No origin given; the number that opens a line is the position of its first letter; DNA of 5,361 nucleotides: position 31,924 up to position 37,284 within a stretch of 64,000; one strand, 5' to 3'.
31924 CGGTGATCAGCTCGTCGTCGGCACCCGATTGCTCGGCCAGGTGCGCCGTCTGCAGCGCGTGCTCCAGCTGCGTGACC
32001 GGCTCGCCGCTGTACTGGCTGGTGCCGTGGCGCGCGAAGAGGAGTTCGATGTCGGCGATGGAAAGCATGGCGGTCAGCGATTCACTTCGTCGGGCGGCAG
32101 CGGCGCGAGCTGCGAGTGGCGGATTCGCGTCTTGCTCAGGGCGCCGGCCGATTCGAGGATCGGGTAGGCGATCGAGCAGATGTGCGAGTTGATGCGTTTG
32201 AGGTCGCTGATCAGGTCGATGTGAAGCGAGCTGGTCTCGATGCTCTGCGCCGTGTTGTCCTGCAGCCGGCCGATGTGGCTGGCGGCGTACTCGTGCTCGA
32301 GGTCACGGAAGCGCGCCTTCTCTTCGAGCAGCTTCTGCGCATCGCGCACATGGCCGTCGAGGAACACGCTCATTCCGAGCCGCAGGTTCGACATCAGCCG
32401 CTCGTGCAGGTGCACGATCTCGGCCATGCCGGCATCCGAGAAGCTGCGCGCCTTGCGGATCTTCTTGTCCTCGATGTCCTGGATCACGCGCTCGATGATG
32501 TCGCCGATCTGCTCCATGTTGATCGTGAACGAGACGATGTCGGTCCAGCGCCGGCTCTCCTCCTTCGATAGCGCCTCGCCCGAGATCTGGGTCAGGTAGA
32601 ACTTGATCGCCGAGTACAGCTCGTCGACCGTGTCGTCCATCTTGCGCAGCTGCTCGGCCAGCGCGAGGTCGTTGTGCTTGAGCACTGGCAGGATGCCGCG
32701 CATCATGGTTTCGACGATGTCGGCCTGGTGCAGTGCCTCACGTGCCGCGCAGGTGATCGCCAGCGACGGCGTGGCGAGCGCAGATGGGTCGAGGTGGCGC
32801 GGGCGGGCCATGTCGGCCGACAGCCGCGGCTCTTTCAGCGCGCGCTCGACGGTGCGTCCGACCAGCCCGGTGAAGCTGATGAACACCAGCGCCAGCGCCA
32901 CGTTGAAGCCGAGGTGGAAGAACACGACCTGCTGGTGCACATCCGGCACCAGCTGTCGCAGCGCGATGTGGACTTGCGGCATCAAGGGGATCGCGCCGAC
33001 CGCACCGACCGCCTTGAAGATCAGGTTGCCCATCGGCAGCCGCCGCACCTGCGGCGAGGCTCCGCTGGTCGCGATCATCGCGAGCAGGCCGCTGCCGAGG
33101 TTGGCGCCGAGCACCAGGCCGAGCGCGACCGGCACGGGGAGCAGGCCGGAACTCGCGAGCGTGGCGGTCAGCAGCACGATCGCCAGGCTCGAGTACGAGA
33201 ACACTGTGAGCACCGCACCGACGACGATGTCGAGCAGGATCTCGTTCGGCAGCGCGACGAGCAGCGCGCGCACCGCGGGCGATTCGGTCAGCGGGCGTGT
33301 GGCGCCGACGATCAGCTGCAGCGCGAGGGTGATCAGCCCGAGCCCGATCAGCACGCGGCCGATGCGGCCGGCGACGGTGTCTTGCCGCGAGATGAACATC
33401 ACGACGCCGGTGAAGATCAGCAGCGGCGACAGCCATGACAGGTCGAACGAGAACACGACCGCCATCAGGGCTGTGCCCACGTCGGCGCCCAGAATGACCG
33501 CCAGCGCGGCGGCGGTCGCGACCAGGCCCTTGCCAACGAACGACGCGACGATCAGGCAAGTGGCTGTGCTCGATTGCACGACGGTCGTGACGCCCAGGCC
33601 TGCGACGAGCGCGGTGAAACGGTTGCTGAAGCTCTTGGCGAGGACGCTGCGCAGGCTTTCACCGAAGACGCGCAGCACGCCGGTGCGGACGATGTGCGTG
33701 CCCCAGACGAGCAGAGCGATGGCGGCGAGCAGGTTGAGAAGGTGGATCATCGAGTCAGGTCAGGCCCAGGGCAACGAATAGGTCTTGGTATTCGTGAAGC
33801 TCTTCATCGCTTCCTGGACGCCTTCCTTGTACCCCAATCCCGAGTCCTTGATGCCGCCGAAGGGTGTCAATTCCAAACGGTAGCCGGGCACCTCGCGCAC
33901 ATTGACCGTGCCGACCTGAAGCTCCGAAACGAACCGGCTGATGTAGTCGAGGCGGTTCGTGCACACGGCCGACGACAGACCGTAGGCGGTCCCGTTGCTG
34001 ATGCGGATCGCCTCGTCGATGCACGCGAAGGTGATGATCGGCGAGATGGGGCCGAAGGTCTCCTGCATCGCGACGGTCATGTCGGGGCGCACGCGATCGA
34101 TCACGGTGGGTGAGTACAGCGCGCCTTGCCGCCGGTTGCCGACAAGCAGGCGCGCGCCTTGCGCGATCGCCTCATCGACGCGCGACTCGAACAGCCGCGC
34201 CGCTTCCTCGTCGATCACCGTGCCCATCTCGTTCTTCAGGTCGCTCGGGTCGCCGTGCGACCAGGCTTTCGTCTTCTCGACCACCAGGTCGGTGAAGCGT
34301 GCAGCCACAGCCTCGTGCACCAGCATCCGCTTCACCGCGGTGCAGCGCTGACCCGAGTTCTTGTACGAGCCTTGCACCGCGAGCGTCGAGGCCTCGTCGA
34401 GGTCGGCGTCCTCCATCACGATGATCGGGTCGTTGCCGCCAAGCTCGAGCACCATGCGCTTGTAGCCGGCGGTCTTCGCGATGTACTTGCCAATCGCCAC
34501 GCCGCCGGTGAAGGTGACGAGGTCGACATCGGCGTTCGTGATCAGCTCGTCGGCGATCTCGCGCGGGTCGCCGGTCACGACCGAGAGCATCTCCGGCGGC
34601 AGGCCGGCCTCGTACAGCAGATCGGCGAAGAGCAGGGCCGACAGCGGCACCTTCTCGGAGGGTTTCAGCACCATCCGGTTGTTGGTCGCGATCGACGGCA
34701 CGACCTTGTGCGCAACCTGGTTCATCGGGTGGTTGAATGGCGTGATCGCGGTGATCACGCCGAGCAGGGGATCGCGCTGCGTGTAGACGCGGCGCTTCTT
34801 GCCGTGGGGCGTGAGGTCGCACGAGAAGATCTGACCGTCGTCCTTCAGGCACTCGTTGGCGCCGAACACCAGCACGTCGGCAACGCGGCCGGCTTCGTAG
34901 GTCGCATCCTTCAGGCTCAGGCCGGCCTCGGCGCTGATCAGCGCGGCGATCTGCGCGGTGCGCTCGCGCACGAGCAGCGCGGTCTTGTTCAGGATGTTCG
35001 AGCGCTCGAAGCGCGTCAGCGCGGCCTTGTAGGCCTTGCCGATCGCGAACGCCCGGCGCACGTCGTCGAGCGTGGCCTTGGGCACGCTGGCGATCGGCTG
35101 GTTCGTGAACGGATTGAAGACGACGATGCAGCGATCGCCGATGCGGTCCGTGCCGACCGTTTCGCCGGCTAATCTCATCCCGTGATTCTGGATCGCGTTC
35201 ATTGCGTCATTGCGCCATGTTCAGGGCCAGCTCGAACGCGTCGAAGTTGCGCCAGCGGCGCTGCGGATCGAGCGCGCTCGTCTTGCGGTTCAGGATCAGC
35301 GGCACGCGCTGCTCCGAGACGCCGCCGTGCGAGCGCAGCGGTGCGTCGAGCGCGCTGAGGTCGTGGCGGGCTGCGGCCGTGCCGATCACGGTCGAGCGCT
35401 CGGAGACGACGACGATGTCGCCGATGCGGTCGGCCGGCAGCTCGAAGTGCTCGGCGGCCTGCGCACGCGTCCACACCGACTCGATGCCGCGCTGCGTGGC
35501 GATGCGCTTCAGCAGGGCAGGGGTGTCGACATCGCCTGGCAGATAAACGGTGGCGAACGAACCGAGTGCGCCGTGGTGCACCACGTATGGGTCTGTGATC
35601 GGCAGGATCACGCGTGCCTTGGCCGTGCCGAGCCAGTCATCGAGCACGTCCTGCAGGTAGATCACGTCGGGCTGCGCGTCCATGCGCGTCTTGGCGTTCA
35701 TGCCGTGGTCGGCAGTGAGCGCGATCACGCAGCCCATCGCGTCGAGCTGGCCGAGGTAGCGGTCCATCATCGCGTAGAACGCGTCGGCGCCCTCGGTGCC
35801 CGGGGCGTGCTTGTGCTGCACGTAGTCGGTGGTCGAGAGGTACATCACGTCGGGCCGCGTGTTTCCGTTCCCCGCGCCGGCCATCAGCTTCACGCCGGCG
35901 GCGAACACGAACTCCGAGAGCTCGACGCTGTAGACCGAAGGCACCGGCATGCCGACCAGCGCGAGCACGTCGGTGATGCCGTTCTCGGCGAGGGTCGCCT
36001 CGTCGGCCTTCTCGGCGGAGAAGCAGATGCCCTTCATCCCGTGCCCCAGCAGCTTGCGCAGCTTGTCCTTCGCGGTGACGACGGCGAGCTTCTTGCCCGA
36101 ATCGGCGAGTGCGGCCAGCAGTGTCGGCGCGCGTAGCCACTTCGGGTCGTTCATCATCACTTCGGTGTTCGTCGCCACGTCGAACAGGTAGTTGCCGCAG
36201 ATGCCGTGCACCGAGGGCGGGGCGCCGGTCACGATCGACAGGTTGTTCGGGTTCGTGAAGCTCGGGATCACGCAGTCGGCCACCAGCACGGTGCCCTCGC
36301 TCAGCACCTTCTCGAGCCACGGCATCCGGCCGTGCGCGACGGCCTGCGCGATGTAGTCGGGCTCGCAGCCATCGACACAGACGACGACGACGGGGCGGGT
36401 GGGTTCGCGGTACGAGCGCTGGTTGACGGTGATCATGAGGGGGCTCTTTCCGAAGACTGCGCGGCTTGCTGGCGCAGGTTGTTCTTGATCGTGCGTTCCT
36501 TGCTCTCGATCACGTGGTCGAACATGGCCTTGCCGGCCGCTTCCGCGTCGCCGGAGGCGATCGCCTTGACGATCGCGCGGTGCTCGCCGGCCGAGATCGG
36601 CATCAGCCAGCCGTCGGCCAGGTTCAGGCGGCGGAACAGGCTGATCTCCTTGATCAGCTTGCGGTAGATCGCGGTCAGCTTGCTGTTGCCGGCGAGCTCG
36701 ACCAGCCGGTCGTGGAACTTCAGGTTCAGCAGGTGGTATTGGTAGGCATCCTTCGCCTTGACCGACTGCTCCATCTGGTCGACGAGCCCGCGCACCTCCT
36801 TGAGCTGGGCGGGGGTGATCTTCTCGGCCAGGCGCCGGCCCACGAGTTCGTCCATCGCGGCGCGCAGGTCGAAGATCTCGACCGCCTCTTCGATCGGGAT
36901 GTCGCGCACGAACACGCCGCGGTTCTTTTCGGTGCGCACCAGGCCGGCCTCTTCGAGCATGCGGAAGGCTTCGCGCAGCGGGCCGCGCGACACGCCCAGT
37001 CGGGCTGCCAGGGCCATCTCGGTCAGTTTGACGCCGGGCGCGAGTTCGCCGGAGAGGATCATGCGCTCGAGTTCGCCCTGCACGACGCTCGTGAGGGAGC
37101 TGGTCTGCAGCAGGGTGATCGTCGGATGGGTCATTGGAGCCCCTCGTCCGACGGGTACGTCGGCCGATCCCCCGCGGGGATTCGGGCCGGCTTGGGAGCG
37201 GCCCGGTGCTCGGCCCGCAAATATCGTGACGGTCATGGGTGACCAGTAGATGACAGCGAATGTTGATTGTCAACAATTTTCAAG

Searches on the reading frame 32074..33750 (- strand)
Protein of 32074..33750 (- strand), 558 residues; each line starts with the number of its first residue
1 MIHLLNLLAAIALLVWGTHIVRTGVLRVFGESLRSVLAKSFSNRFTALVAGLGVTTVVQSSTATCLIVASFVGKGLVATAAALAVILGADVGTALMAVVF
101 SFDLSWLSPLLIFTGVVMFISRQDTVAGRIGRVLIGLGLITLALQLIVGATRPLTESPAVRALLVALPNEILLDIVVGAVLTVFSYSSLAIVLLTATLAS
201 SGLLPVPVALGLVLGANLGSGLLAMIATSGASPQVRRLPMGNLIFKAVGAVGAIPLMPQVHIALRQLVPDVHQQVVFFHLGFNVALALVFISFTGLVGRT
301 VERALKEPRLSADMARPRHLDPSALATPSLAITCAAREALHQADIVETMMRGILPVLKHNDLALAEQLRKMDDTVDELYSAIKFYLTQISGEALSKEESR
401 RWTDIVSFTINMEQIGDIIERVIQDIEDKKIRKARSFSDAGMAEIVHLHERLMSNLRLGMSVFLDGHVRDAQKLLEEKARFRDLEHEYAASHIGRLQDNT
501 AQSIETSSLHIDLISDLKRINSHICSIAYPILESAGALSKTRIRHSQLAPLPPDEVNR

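Call 26: search_protein_families(library=ncbifam, proteins=[window:32074-33750:-], max_evalue=0.00001)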
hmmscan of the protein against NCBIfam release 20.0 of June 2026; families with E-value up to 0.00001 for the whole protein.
window:32074-33750:- (558 aa): 4 families
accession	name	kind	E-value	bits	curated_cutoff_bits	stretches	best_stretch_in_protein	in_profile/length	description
TIGR01013.1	2a58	subfamily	1.1e-82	278.4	306.15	1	85-521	19-456/456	sodium-dependent inorganic phosphate transporter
TIGR00704.1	NaPi_cotrn_rel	hypoth_equivalog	6.6e-79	265.7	210.1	1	1-303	1-303/308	Na/Pi-cotransporter II-related protein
NF037997.1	Na_Pi_symport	subfamily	4.5e-37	128.1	50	1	9-300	3-293/294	Na/Pi symporter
TIGR02135.1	phoU_full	equivalog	1.3e-08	34.7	130.25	1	346-528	21-200/212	phosphate signaling complex protein PhoU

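Call 39: search_protein_families(library=pfam, proteins=[window:32074-33750:-], max_evalue=0.00001)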
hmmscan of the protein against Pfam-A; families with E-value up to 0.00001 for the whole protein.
window:32074-33750:- (558 aa): 2 families
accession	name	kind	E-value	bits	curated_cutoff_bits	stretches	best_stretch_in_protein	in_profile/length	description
PF02690.20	Na_Pi_cotrans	-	4.6e-43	147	29.1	2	13-147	1-135/137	Na+/Pi-cotransporter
PF01895.24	PhoU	-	5.3e-20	72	23.5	2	343-425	5-88/89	PhoU domain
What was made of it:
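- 32074..33750 (-): Na/Pi-cotransporter-related membrane protein with C-terminal PhoU domains. Pfam Na_Pi_cotrans plus PhoU (calls 26, 39).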

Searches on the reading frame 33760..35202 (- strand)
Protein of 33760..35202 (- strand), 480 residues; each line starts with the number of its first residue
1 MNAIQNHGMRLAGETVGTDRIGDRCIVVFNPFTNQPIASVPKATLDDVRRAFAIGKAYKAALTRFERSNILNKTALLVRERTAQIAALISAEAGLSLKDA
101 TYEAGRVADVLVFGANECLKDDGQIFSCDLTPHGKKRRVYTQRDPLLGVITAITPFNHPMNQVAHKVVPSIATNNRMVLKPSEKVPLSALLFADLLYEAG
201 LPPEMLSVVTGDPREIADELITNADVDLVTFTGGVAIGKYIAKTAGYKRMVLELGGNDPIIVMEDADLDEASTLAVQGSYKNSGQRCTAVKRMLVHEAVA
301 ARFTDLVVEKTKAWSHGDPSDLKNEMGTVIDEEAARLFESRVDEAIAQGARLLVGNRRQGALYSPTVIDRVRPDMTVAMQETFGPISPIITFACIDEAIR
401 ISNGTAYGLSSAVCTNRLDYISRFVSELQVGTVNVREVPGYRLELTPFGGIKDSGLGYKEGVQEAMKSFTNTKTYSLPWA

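Call 26: search_protein_families(library=ncbifam, proteins=[window:33760-35202:-], max_evalue=0.00001)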
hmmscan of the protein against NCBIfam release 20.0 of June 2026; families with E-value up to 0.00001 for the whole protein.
window:33760-35202:- (480 aa): 45 families (the best 25 are shown)
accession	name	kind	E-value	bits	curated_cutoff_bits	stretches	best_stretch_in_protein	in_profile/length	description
TIGR03250.1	PhnAcAld_DH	equivalog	6.6e-255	846.1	635.65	1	7-479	4-472/472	phosphonoacetaldehyde dehydrogenase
NF040648.1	lactal_redase_Meth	equivalog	5.8e-126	421.2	650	1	26-474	13-459/463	lactaldehyde dehydrogenase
NF047626.1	SulfactDhSafD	equivalog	1.5e-111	373.6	700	1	28-475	5-452/454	sulfoacetaldehyde dehydrogenase SafD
NF006916.0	PRK09407.1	equivalog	1.9e-93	313.9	521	1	24-474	34-489/526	succinic semialdehyde dehydrogenase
TIGR01804.1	BADH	equivalog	9e-93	311.3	668.6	1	23-473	12-467/467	betaine-aldehyde dehydrogenase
TIGR01780.1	SSADH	subfamily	3e-89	300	646.35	1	28-473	1-448/448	succinate-semialdehyde dehydrogenase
NF009725.0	PRK13252.1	equivalog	7e-87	291.9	593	1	21-474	19-476/488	betaine-aldehyde dehydrogenase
NF040869.1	G3PDH_Arch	equivalog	9.5e-85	285.2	780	1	21-474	30-488/502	NADP-dependent glyceraldehyde-3-phosphate dehydrogenase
NF007497.0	PRK10090.1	equivalog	3.1e-84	283.4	500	1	2-461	2-462/480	aldehyde dehydrogenase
NF042993.1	AlphKGSA_gudD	equivalog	6.2e-83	279.1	770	1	29-475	24-478/481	alpha-ketoglutaric semialdehyde dehydrogenase GucD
NF010000.0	PRK13473.1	subfamily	9.8e-82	275.1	615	1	24-472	17-467/475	aminobutyraldehyde dehydrogenase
NF052305.1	DioxValDhHalo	equivalog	1.6e-80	271.3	750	1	27-474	23-478/483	2,5-dioxovalerate dehydrogenase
TIGR02299.1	HpaE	equivalog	2.6e-80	270.3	638.35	1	29-478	21-477/488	5-carboxymethyl-2-hydroxymuconate semialdehyde dehydrogenase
NF006915.0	PRK09406.1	equivalog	1.2e-79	268.3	730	1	28-474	5-453/457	NADP-dependent succinic semialdehyde dehydrogenase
NF002852.0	PRK03137.1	subfamily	2.3e-78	264.2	648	1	11-476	41-511/514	L-glutamate gamma-semialdehyde dehydrogenase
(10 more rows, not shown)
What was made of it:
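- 33760..35202 (-): phnY, phosphonoacetaldehyde dehydrogenase. TIGR03250 scores 846 bits, above its cut-off of 636 (call 26).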

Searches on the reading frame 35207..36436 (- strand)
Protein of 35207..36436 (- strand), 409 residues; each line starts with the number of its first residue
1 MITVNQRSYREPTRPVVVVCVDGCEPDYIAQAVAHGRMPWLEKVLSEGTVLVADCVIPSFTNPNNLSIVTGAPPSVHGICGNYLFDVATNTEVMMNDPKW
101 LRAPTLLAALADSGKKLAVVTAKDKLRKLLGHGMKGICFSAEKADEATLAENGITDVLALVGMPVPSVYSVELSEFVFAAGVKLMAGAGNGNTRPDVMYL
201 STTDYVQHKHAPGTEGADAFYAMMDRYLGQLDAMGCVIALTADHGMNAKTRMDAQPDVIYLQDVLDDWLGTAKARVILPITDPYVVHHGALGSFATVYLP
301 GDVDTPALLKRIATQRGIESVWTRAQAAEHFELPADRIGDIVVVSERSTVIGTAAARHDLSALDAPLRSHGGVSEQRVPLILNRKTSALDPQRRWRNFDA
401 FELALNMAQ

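Call 26: search_protein_families(library=ncbifam, proteins=[window:35207-36436:-], max_evalue=0.00001)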
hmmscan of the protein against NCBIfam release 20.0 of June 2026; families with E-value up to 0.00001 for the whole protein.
window:35207-36436:- (409 aa): 2 families
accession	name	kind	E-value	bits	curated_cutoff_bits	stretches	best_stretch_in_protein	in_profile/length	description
TIGR02335.1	hydr_PhnA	equivalog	4.2e-178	592.6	407.55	1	2-407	1-406/408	phosphonoacetate hydrolase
NF042991.1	alk_phos_PafA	equivalog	1.1e-06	27.4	650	0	14-127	36-155/554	alkaline phosphatase PafA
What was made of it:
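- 35207..36436 (-): phnA, phosphonoacetate hydrolase. TIGR02335 scores 593 bits, above its cut-off of 408 (call 26).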

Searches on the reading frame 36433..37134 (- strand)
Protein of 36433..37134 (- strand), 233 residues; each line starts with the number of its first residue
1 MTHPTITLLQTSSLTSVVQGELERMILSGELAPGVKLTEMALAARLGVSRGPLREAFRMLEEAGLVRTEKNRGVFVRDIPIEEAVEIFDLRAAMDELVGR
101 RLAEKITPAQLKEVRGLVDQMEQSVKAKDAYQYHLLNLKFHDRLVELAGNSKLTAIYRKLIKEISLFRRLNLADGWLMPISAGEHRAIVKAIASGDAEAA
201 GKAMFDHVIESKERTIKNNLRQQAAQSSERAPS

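Call 26: search_protein_families(library=ncbifam, proteins=[window:36433-37134:-], max_evalue=0.00001)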
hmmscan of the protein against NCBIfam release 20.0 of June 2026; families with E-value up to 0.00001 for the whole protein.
window:36433-37134:- (233 aa): 13 families
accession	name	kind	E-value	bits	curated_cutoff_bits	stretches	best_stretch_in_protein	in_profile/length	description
TIGR03338.1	phnR_burk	equivalog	2.5e-100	334.4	271.5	1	4-214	2-212/212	phosphonate utilization associated transcriptional regulator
NF003011.0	PRK03837.1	subfamily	9.1e-22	77.8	260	2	89-213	109-231/241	transcriptional regulator NanR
NF007741.0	PRK10421.1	equivalog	1.1e-13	51.2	311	1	13-78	7-73/262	transcriptional regulator LldR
NF008504.0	PRK11414.1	equivalog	1.5e-12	47.7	225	1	7-144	5-142/221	GntR family transcriptional regulator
NF007001.0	PRK09464.1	equivalog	1.8e-11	44.2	330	1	10-208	7-225/254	pyruvate dehydrogenase complex transcriptional repressor PdhR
NF008576.0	PRK11534.1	equivalog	1.9e-10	40.8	218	1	21-210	15-212/225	DNA-binding transcriptional regulator CsiR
TIGR02325.1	C_P_lyase_phnF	equivalog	2.1e-09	37.3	156.8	1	18-85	13-81/238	phosphonate metabolism transcriptional regulator PhnF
NF007588.0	PRK10225.1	equivalog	9.2e-09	35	442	1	23-216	19-232/257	Uxu operon transcriptional regulator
TIGR02018.2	his_ut_repres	equivalog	2.2e-08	33.8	220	1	18-95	4-83/226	histidine utilization transcriptional repressor HutC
NF007442.0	PRK09990.1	equivalog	4.7e-08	32.8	301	1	12-80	9-78/256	transcriptional regulator GlcC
NF008571.0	PRK11523.1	equivalog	1.9e-07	30.8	396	1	11-214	6-224/258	transcriptional regulator ExuR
NF052282.1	PLP_TF_PdxR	equivalog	2.4e-07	30.2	320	1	21-86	9-75/448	MocR-like pyridoxine biosynthesis transcription factor PdxR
NF052286.1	ecto_TF_EhuR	exception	8.8e-07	27.8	480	1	19-127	17-126/458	MocR-like ectoine utilization transcription factor EhuR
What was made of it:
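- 36433..37134 (-): phnR, GntR/FCD-type phosphonate-utilisation regulator, divergent from phnS2. TIGR03338 (phnR_burk) scores 334 bits, above its cut-off of 271.5 (call 26).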
